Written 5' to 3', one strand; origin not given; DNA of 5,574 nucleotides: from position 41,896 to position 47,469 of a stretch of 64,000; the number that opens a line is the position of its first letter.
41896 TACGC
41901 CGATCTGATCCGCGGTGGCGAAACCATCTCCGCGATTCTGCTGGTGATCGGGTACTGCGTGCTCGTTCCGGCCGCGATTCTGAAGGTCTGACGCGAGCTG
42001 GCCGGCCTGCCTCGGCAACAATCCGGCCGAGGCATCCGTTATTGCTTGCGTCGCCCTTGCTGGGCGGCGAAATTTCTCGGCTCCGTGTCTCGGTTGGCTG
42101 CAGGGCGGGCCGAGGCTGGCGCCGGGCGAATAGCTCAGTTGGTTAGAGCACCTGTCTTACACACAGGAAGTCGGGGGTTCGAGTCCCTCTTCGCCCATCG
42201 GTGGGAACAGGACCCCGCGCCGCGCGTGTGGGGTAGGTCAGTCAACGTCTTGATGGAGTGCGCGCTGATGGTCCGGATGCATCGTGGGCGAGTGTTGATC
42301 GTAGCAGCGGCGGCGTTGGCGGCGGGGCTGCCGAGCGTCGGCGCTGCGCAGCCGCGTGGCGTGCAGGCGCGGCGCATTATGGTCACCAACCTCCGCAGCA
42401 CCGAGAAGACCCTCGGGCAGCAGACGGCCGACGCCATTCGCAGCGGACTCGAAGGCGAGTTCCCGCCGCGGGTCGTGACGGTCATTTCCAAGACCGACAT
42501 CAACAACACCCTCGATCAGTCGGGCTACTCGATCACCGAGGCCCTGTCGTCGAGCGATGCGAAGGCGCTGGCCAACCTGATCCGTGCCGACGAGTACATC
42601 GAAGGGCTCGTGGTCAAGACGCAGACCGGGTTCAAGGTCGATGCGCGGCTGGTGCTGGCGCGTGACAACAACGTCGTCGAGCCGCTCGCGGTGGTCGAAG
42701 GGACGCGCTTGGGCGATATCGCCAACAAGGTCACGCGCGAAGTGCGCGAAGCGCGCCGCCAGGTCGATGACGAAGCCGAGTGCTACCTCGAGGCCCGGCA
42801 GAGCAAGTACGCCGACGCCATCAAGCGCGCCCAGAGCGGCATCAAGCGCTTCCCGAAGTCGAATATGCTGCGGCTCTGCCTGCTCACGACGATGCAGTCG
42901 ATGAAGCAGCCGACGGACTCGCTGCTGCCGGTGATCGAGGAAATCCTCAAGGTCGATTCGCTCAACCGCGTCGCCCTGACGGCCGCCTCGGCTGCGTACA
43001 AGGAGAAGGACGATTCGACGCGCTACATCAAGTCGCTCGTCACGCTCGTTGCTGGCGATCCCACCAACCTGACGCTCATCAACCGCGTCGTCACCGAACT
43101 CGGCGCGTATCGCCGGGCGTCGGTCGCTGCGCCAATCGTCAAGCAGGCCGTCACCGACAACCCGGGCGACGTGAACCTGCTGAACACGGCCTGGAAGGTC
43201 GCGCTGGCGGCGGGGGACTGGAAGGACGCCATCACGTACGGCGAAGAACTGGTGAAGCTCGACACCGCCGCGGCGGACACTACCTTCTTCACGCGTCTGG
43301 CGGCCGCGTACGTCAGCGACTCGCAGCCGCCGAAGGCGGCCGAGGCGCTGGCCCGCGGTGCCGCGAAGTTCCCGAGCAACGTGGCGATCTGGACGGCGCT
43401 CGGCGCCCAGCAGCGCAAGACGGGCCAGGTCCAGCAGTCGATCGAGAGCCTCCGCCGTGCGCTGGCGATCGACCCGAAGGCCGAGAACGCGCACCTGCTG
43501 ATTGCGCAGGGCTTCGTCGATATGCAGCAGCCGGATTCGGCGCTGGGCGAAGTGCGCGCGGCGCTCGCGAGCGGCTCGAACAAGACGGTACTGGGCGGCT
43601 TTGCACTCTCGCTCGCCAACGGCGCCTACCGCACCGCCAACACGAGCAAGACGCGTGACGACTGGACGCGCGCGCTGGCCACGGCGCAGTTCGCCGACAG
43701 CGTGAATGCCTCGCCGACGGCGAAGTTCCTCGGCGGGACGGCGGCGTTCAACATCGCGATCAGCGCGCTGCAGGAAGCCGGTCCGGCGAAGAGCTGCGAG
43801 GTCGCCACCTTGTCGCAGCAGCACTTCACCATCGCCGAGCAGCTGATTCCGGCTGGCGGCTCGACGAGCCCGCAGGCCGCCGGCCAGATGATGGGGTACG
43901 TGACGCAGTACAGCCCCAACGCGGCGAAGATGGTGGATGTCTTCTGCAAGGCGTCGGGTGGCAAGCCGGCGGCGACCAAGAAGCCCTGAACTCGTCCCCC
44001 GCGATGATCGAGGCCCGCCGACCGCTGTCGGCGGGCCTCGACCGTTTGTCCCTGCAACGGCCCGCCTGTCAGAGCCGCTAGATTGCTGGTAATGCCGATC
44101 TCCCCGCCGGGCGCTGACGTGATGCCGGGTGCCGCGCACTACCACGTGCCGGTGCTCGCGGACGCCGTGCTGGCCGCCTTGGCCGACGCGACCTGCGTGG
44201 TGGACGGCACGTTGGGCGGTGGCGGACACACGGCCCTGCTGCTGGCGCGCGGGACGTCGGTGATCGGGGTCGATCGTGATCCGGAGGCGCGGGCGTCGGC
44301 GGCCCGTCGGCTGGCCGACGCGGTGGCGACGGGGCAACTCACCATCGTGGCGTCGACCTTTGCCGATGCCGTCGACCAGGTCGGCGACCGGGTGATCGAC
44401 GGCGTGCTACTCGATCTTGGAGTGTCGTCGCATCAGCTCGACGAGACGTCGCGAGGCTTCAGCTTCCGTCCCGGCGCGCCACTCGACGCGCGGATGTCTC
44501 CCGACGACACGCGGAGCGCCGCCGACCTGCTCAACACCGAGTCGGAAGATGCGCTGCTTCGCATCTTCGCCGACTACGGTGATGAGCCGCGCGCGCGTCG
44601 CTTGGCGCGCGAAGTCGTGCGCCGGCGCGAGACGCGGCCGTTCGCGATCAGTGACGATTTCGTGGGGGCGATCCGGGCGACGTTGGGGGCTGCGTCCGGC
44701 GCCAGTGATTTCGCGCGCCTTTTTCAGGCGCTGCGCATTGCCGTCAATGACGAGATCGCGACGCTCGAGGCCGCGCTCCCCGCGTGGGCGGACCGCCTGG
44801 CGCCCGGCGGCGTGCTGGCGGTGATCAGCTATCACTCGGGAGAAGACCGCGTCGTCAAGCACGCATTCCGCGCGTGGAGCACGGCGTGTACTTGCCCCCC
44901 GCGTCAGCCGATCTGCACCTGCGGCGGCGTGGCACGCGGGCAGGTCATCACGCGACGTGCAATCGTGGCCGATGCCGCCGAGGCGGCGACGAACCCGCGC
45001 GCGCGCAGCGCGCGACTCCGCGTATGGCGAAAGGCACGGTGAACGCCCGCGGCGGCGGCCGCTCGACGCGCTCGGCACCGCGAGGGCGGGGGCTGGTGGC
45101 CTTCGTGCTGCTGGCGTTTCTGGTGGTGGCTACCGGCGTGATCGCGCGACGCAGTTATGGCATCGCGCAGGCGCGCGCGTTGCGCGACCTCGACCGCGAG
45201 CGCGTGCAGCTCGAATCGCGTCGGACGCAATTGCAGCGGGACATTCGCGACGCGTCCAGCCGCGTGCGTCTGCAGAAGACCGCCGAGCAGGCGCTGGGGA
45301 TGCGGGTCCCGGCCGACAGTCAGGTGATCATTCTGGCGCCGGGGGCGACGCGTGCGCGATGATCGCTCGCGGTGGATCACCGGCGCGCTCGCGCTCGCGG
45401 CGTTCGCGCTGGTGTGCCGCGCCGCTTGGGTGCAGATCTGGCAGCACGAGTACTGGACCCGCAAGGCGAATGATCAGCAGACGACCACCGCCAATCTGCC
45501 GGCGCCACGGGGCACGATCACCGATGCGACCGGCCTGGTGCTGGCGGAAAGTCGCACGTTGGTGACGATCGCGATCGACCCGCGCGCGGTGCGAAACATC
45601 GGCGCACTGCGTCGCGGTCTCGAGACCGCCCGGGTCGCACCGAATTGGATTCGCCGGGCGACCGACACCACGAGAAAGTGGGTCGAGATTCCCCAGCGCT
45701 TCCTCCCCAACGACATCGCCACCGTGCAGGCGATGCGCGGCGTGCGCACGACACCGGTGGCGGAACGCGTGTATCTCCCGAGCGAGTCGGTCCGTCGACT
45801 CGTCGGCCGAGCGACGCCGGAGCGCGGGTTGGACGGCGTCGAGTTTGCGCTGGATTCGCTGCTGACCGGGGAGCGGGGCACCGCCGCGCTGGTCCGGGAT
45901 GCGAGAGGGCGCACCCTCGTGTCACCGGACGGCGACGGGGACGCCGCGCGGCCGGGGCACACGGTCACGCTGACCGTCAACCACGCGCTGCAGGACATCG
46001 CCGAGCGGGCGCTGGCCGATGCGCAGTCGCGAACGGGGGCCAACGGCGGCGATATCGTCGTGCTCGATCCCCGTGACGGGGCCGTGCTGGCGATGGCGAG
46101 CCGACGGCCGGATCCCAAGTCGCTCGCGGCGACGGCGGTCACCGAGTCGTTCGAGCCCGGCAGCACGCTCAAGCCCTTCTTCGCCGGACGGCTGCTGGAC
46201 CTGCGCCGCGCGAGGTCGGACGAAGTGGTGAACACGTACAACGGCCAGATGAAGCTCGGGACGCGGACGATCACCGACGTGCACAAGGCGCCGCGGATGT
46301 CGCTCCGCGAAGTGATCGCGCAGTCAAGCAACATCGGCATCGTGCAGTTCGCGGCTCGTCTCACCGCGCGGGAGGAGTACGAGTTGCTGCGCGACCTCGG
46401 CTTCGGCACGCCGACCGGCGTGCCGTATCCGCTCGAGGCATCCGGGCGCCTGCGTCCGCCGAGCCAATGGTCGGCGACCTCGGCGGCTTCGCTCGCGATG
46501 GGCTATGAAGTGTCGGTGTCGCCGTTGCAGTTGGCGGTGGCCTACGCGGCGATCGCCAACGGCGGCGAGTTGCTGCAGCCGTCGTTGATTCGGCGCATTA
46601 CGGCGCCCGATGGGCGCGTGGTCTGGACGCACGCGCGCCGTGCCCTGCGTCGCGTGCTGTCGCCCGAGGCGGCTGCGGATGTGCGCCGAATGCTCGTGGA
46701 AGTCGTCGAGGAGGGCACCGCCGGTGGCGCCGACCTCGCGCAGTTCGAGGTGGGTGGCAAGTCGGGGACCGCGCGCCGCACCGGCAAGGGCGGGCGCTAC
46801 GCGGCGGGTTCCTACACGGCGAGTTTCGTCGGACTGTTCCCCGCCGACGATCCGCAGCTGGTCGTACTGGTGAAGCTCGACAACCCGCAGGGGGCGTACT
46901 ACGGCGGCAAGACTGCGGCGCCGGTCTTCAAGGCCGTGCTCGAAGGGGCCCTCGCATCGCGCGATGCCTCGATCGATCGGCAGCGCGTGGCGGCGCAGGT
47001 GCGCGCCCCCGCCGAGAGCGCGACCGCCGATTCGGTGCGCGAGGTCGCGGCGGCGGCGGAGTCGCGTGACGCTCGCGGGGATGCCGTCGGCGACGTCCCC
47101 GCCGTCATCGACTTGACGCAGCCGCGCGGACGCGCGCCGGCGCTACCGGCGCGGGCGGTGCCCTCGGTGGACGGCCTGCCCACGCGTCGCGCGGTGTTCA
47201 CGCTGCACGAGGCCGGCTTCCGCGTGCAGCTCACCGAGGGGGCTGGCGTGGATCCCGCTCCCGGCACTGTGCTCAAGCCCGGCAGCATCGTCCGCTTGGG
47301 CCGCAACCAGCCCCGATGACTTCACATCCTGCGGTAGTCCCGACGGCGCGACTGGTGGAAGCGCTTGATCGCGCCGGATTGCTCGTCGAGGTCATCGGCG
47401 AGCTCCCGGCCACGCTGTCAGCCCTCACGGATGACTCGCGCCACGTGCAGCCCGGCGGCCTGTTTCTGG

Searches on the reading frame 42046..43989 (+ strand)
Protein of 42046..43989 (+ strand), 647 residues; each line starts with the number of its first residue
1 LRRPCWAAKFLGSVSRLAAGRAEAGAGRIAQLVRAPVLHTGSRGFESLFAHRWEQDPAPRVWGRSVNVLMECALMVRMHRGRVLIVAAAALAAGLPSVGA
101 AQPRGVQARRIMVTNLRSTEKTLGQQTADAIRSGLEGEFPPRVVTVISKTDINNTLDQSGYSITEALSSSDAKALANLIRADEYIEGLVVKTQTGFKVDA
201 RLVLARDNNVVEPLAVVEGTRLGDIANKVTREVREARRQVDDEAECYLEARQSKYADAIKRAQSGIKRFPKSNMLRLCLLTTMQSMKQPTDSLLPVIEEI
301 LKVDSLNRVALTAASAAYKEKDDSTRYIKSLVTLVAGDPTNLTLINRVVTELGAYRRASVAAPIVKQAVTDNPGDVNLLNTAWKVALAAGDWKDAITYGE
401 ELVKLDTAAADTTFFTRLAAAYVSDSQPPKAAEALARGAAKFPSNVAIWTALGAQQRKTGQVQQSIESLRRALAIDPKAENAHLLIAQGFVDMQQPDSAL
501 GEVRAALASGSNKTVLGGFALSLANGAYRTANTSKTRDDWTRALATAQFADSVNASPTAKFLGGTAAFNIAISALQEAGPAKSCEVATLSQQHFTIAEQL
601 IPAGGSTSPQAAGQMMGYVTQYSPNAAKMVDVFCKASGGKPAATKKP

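Call 9: search_protein_families(library=pfam, proteins=[window:42046-43989:+], max_evalue=0.001)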
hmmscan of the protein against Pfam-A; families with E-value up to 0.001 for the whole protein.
window:42046-43989:+ (647 aa): 10 families
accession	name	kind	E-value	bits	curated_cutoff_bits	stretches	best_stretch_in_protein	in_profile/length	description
PF14559.12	TPR_19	-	9.4e-10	39.1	25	0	386-452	1-65/68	Tetratricopeptide repeat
PF13428.12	TPR_14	-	5.7e-09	36.2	23.5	0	417-453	6-42/44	Tetratricopeptide repeat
PF07719.23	TPR_2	-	2.2e-08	34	27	0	447-478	2-33/34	Tetratricopeptide repeat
PF13429.12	TPR_15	-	8e-06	25.9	26.2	0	447-498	147-198/280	Tetratricopeptide repeat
PF23914.1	TPR_CcmH_CycH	-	9.8e-06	25.9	42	0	441-498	45-102/158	Cytochrome c-type biogenesis protein H TPR domain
PF13432.12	TPR_16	-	2.1e-05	25.3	32.7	1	418-479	3-64/65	Tetratricopeptide repeat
PF13414.12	TPR_11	-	3.4e-05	23.9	26.8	1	457-487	5-35/42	TPR repeat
PF24575.1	TPR_Slam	-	0.0003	21.6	35.2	0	446-499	47-100/104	Surface lipoprotein assembly modifier, N-terminal TPR repeats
PF00515.34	TPR_1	-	0.00031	20.9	27.8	0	448-478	3-33/34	Tetratricopeptide repeat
PF12895.13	ANAPC3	-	0.00042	21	27.2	0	390-471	3-81/82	Anaphase-promoting complex, cyclosome, subunit 3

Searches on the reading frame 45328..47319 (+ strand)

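Call 9: search_protein_families(library=pfam, proteins=[window:45328-47319:+], max_evalue=0.001)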
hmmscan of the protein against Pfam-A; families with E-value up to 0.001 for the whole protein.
window:45328-47319:+ (663 aa): 2 families
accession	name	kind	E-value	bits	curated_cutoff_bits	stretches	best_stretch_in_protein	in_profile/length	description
PF00905.27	Transpeptidase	-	2.5e-63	214.5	22.1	1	243-539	3-299/299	Penicillin binding protein transpeptidase domain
PF03717.20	PBP_dimer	-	3.2e-09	37.9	24.4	1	57-196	2-175/180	Penicillin-binding Protein dimerisation domain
